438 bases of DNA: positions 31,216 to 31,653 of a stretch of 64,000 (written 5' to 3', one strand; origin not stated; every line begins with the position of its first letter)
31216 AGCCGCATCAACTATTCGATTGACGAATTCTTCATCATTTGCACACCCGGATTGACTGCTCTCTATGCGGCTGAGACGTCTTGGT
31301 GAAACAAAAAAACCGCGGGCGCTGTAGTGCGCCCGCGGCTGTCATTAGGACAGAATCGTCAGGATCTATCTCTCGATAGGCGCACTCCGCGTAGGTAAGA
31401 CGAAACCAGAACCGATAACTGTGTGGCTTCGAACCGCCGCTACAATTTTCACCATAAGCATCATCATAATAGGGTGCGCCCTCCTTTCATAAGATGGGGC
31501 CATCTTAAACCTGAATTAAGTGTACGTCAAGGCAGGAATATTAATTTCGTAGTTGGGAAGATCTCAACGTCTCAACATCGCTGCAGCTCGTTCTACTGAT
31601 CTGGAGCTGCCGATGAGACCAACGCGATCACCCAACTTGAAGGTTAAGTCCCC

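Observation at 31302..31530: Complete, unannotated leader-peptide attenuator with an MMMLM control region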

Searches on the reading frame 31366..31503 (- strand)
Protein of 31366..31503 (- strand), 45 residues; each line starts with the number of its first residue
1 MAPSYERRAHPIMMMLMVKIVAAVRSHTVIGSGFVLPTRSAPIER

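Call 7: search_protein_families(library=pfam, proteins=[window:31366-31503:-], max_evalue=0.01)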
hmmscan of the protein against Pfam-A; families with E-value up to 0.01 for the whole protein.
window:31366-31503:- (45 aa): 0 families

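Call 25: find_homologous_proteins(query=A4, max_evalue=1)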
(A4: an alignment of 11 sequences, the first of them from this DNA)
Query A4 (11 sequences) (45 aa, profile of the alignment): 31 proteins with E <= 1 among 844 candidates.
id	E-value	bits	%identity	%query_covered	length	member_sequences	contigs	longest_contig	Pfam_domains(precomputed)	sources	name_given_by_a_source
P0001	1.0e-17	81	88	73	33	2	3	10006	-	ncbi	-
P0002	3.8e-16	76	85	73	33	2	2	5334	-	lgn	-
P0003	7.1e-16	75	91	73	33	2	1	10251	-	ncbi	-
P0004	3.0e-15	73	85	73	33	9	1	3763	-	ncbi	-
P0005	3.5e-15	73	91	73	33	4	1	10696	-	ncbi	-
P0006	2.8e-14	70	91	73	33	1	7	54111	-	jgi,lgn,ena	jgi:hypothetical protein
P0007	3.7e-14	70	79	73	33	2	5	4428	-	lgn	-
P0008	5.4e-13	66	76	73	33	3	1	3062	-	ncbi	-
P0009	1.2e-12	65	76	73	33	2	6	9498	-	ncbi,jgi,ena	jgi:hypothetical protein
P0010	3.4e-12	64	79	73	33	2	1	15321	-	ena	-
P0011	1.8e-8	52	70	73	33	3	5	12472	-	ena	-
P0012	3.3e-8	51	-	-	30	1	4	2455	-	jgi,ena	jgi:hypothetical protein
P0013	4.3e-7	47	67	33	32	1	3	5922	-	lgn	-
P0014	2.0e-6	45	73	33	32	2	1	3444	-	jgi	jgi:hypothetical protein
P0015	1.9e-5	42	-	-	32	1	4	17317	-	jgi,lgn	jgi:hypothetical protein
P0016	5.8e-5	41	45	73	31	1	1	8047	-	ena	-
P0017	6.1e-5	40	50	73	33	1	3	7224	-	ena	-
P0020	3.5e-4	38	69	29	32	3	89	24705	-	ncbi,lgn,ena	-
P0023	1.3e-2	33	60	42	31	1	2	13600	-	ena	-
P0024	1.4e-2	33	79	31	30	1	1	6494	-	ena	-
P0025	1.4e-2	33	39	73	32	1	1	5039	-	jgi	jgi:hypothetical protein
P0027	4.5e-2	31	67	33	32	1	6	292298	-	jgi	jgi:hypothetical protein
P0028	1.9e-1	29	35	73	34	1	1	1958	-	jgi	jgi:hypothetical protein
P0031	7.7e-1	27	42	69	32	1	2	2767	-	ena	-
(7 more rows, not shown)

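Call 27: find_encoding_contigs(protein=P0027, flank=4000, max_places=3)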
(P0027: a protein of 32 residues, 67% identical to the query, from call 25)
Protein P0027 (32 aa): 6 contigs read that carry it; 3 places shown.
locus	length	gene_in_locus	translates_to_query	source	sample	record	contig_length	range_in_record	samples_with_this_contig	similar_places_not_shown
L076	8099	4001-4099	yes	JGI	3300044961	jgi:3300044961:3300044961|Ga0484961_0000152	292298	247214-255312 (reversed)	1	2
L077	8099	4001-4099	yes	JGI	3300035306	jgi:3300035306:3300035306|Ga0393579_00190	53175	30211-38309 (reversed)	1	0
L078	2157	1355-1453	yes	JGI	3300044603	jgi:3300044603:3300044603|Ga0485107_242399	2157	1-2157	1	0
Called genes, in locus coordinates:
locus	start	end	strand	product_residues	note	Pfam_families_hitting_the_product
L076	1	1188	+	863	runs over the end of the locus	PF00082:Peptidase_S8, PF02225:PA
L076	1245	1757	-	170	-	-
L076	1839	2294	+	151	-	PF00011:HSP20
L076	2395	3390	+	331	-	-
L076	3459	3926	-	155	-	PF00072:Response_reg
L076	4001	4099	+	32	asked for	-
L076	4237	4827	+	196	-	PF13302:Acetyltransf_3, PF13420:Acetyltransf_4, PF00583:Acetyltransf_1, PF13523:Acetyltransf_8 (weak)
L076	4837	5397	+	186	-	PF13302:Acetyltransf_3, PF00583:Acetyltransf_1, PF13420:Acetyltransf_4 (weak)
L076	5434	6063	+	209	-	PF13302:Acetyltransf_3, PF13420:Acetyltransf_4, PF00583:Acetyltransf_1, PF13523:Acetyltransf_8 (weak)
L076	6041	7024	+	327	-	PF13302:Acetyltransf_3 (faint), PF00583:Acetyltransf_1 (weak), PF13673:Acetyltransf_10 (faint), PF13508:Acetyltransf_7, PF00583:Acetyltransf_1, PF13508:Acetyltransf_7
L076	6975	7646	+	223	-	-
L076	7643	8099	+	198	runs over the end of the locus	PF00702:Hydrolase, PF13419:HAD_2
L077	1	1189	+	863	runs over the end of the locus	PF00082:Peptidase_S8, PF02225:PA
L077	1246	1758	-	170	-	-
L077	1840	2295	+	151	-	PF00011:HSP20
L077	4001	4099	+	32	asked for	-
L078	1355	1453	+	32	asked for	-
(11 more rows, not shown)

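Call 28: find_encoding_contigs(protein=P0020, flank=4000, max_places=4)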
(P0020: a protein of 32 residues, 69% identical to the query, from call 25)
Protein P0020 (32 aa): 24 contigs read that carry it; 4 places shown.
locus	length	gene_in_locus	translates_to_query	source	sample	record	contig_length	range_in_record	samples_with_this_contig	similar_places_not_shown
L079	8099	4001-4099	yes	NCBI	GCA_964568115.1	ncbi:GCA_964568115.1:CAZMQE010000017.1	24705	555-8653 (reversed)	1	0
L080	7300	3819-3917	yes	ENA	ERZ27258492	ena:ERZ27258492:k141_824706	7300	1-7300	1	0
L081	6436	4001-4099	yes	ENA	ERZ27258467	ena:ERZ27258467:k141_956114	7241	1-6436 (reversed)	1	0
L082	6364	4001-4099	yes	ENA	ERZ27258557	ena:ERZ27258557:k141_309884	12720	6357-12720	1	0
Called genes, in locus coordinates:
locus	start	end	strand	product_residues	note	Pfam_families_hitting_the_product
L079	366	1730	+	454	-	PF00082:Peptidase_S8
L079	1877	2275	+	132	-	PF00011:HSP20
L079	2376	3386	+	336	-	-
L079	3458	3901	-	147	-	PF00072:Response_reg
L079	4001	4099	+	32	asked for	-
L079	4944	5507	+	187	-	PF13302:Acetyltransf_3, PF00583:Acetyltransf_1, PF13420:Acetyltransf_4, PF13523:Acetyltransf_8 (weak)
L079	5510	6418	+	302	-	PF08445:FR47 (faint), PF13673:Acetyltransf_10 (faint), PF00583:Acetyltransf_1, PF13508:Acetyltransf_7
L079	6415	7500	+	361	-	PF00583:Acetyltransf_1 (weak), PF13673:Acetyltransf_10 (faint), PF00583:Acetyltransf_1, PF13508:Acetyltransf_7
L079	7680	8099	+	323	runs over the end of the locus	PF00583:Acetyltransf_1 (weak), PF13508:Acetyltransf_7, PF08445:FR47 (faint), PF00583:Acetyltransf_1, PF13673:Acetyltransf_10 (weak), PF13508:Acetyltransf_7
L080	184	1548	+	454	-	PF00082:Peptidase_S8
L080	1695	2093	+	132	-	PF00011:HSP20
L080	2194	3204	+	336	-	-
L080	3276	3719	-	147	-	PF00072:Response_reg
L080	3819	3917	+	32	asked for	-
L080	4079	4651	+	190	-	PF13302:Acetyltransf_3, PF13420:Acetyltransf_4, PF00583:Acetyltransf_1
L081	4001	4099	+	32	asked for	-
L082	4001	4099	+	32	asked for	-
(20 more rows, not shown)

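Call 30: find_encoding_contigs(protein=P0024, flank=4000, max_places=2)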
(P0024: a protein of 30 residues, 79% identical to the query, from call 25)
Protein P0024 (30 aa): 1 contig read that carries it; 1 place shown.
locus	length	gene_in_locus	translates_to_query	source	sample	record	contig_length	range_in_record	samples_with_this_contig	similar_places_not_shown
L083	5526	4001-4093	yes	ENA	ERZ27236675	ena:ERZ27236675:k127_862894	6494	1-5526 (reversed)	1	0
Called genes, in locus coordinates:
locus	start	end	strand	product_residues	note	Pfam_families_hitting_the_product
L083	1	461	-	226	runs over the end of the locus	PF00702:Hydrolase, PF12710:HAD, PF13419:HAD_2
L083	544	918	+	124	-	-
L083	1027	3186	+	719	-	PF00149:Metallophos, PF07995:GSDH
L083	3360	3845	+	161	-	PF00581:Rhodanese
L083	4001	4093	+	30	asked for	-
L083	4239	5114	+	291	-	PF00005:ABC_tran, PF13555:AAA_29 (faint), PF13304:AAA_21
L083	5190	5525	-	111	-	?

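Call 31: find_encoding_contigs(protein=P0012, flank=4000, max_places=4)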
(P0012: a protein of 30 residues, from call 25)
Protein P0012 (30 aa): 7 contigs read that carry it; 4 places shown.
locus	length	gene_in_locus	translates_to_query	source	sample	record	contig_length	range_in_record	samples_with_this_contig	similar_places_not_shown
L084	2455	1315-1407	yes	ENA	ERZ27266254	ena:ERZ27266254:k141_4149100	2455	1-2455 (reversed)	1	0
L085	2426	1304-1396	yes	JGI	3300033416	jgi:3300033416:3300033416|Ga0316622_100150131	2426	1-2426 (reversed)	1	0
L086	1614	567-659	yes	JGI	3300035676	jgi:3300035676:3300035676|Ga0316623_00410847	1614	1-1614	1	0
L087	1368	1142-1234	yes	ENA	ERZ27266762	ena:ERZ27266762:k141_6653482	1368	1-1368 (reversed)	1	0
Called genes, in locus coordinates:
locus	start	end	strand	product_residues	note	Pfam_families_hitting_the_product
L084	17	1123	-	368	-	PF00641:Zn_ribbon_RanBP (faint), PF13240:Zn_Ribbon_1 (faint), PF13248:Zn_ribbon_3 (faint), PF12773:DZR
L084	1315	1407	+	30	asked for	-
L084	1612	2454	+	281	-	?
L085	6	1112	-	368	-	PF00641:Zn_ribbon_RanBP (faint), PF13240:Zn_Ribbon_1 (faint), PF13248:Zn_ribbon_3 (faint), PF12773:DZR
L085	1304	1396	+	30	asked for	-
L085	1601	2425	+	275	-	?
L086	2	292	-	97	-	?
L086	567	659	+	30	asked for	-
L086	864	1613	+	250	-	?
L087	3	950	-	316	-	?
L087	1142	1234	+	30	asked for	-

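Call 32: find_encoding_contigs(protein=P0015, flank=4000, max_places=3)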
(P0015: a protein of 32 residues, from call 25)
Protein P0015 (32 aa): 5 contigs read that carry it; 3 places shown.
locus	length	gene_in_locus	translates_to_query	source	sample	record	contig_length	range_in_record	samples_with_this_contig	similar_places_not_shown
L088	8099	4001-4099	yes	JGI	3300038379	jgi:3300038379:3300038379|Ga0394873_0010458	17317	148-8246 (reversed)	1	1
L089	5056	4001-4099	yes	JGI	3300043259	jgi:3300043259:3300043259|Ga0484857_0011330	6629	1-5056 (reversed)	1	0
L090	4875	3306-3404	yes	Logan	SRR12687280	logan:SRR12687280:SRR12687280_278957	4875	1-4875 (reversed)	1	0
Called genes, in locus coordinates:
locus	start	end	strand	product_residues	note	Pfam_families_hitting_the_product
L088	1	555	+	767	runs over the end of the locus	PF05547:Peptidase_M6, PF20773:InhA-like_MAM, PF20774:InhA-like_VEG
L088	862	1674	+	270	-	PF00089:Trypsin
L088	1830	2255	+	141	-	PF00011:HSP20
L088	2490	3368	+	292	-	-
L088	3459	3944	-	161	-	PF00072:Response_reg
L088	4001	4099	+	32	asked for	-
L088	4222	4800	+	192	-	PF13302:Acetyltransf_3, PF00583:Acetyltransf_1, PF13420:Acetyltransf_4 (weak)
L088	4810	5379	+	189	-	PF13302:Acetyltransf_3, PF13420:Acetyltransf_4, PF00583:Acetyltransf_1, PF13523:Acetyltransf_8 (weak)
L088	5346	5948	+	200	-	PF13302:Acetyltransf_3, PF13420:Acetyltransf_4, PF00583:Acetyltransf_1, PF13523:Acetyltransf_8 (weak)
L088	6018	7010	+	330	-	PF13302:Acetyltransf_3 (faint), PF13508:Acetyltransf_7, PF13673:Acetyltransf_10 (weak), PF00583:Acetyltransf_1, PF13508:Acetyltransf_7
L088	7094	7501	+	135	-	-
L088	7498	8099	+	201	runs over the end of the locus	PF00702:Hydrolase, PF13419:HAD_2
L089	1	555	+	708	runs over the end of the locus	?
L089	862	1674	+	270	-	PF00089:Trypsin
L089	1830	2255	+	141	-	PF00011:HSP20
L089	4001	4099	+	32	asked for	-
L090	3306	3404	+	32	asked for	-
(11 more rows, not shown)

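Call 33: find_encoding_contigs(protein=P0023, flank=4000, max_places=2)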
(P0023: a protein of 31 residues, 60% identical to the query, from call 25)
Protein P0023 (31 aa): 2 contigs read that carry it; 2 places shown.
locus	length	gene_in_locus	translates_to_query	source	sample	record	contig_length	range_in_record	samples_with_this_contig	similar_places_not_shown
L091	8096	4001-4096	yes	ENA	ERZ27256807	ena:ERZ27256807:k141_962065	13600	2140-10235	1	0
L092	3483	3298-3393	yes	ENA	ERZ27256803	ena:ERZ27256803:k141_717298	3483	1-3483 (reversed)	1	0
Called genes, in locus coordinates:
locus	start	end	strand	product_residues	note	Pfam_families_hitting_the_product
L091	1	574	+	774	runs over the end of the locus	PF05547:Peptidase_M6, PF20773:InhA-like_MAM, PF20774:InhA-like_VEG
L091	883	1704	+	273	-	PF00089:Trypsin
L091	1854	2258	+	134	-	PF00011:HSP20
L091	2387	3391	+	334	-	-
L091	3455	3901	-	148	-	PF00072:Response_reg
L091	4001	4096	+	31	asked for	-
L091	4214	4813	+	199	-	PF13302:Acetyltransf_3, PF00583:Acetyltransf_1, PF13420:Acetyltransf_4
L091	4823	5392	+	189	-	PF13302:Acetyltransf_3, PF13420:Acetyltransf_4 (weak), PF00583:Acetyltransf_1, PF13508:Acetyltransf_7 (faint), PF13523:Acetyltransf_8 (weak)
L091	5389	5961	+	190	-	PF13302:Acetyltransf_3, PF13420:Acetyltransf_4, PF00583:Acetyltransf_1, PF13523:Acetyltransf_8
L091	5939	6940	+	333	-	PF13673:Acetyltransf_10 (faint), PF13508:Acetyltransf_7 (weak), PF00583:Acetyltransf_1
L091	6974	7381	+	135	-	-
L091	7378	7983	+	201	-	PF00702:Hydrolase, PF13419:HAD_2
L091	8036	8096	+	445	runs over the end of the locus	PF13527:Acetyltransf_9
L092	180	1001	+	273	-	PF00089:Trypsin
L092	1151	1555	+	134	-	PF00011:HSP20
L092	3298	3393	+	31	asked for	-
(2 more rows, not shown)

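Call 34: find_encoding_contigs(protein=P0016, flank=4000, max_places=2)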
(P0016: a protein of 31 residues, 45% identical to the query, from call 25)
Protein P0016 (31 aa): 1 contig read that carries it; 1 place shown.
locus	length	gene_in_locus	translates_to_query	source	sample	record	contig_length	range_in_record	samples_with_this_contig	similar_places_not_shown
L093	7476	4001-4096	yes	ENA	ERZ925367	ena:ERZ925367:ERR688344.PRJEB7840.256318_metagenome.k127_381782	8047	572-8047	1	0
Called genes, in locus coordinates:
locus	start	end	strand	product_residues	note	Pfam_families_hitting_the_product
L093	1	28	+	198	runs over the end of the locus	?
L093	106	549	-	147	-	-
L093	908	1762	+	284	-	PF00089:Trypsin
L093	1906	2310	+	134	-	PF00011:HSP20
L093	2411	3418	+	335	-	-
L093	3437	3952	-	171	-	PF00072:Response_reg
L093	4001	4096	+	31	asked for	-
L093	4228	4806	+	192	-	PF13302:Acetyltransf_3, PF13420:Acetyltransf_4, PF13523:Acetyltransf_8 (weak), PF00583:Acetyltransf_1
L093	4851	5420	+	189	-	PF13302:Acetyltransf_3, PF13420:Acetyltransf_4 (weak), PF00583:Acetyltransf_1, PF13523:Acetyltransf_8 (weak)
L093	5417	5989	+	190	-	PF13302:Acetyltransf_3, PF13420:Acetyltransf_4, PF13523:Acetyltransf_8 (weak), PF00583:Acetyltransf_1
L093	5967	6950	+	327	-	PF13302:Acetyltransf_3 (faint), PF00583:Acetyltransf_1 (weak), PF13508:Acetyltransf_7 (weak), PF00583:Acetyltransf_1, PF13673:Acetyltransf_10 (weak), PF13508:Acetyltransf_7 (weak)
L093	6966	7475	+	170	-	?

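Call 37: find_encoding_contigs(protein=P0017, flank=3000, max_places=2)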
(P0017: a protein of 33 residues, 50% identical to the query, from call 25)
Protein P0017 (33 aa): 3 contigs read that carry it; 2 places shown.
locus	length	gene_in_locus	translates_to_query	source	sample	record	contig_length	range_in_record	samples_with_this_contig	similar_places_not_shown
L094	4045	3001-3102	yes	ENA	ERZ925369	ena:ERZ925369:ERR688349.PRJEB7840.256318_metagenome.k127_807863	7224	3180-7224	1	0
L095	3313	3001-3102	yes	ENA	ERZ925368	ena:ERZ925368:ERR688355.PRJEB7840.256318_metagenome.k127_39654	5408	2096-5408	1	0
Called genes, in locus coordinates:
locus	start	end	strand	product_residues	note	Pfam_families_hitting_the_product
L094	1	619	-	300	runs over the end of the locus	PF03935:SKN1_KRE6_Sbg1, PF00722:Glyco_hydro_16, PF26113:GH16_XgeA (weak), PF03935:SKN1_KRE6_Sbg1 (weak)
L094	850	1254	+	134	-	PF00011:HSP20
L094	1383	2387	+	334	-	-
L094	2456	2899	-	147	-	PF00072:Response_reg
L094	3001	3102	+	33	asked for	-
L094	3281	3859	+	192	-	PF13302:Acetyltransf_3, PF00583:Acetyltransf_1, PF13420:Acetyltransf_4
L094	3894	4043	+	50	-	?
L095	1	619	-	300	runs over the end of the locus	PF03935:SKN1_KRE6_Sbg1, PF00722:Glyco_hydro_16, PF26113:GH16_XgeA, PF03935:SKN1_KRE6_Sbg1 (weak)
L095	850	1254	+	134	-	PF00011:HSP20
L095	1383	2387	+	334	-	-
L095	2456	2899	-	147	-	PF00072:Response_reg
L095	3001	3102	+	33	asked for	-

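Call 38: find_encoding_contigs(protein=P0025, flank=3000, max_places=2)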
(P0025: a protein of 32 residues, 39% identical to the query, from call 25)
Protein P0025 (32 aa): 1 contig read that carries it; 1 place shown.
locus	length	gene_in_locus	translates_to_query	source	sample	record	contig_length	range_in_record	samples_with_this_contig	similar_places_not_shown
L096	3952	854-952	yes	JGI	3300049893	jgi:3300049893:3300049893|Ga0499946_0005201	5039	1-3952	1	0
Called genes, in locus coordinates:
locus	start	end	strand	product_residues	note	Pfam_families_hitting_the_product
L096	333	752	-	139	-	PF00072:Response_reg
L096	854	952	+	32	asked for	-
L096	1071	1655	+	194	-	PF13302:Acetyltransf_3, PF00583:Acetyltransf_1, PF13420:Acetyltransf_4, PF13523:Acetyltransf_8 (weak)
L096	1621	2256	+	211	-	PF13302:Acetyltransf_3, PF00583:Acetyltransf_1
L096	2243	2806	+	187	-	PF13302:Acetyltransf_3, PF00583:Acetyltransf_1, PF13420:Acetyltransf_4, PF13523:Acetyltransf_8 (weak)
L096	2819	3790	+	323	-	PF13302:Acetyltransf_3 (faint), PF00583:Acetyltransf_1, PF13508:Acetyltransf_7, PF08445:FR47 (faint), PF00583:Acetyltransf_1, PF13673:Acetyltransf_10 (weak), PF13508:Acetyltransf_7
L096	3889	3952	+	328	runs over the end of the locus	PF13302:Acetyltransf_3 (faint), PF00583:Acetyltransf_1, PF13673:Acetyltransf_10 (faint), PF13508:Acetyltransf_7 (weak), PF00583:Acetyltransf_1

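Call 39: find_encoding_contigs(protein=P0028, flank=3000, max_places=2)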
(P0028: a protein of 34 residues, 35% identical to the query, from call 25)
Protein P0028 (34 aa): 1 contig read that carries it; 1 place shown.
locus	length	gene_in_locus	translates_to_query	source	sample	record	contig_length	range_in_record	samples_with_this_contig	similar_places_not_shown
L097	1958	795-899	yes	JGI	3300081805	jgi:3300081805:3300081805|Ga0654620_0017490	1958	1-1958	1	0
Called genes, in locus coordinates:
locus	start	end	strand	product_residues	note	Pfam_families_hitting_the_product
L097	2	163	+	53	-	?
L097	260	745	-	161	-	PF00072:Response_reg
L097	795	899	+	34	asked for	-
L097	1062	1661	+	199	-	PF13302:Acetyltransf_3, PF00583:Acetyltransf_1, PF13420:Acetyltransf_4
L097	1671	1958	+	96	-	?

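Call 40: find_encoding_contigs(protein=P0031, flank=3000, max_places=2)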
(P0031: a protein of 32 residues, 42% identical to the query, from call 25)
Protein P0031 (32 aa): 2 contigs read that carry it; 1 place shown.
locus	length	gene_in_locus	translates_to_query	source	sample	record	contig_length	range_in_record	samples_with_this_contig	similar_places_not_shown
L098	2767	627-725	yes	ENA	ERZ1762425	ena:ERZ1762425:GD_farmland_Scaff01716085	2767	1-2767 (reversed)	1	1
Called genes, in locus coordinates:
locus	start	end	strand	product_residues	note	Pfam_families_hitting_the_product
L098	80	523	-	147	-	PF00072:Response_reg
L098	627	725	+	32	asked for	-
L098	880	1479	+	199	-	PF13302:Acetyltransf_3, PF13420:Acetyltransf_4 (weak), PF00583:Acetyltransf_1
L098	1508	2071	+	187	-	PF13302:Acetyltransf_3, PF00583:Acetyltransf_1, PF13420:Acetyltransf_4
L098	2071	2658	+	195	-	PF13302:Acetyltransf_3, PF00583:Acetyltransf_1, PF13420:Acetyltransf_4, PF13523:Acetyltransf_8 (weak)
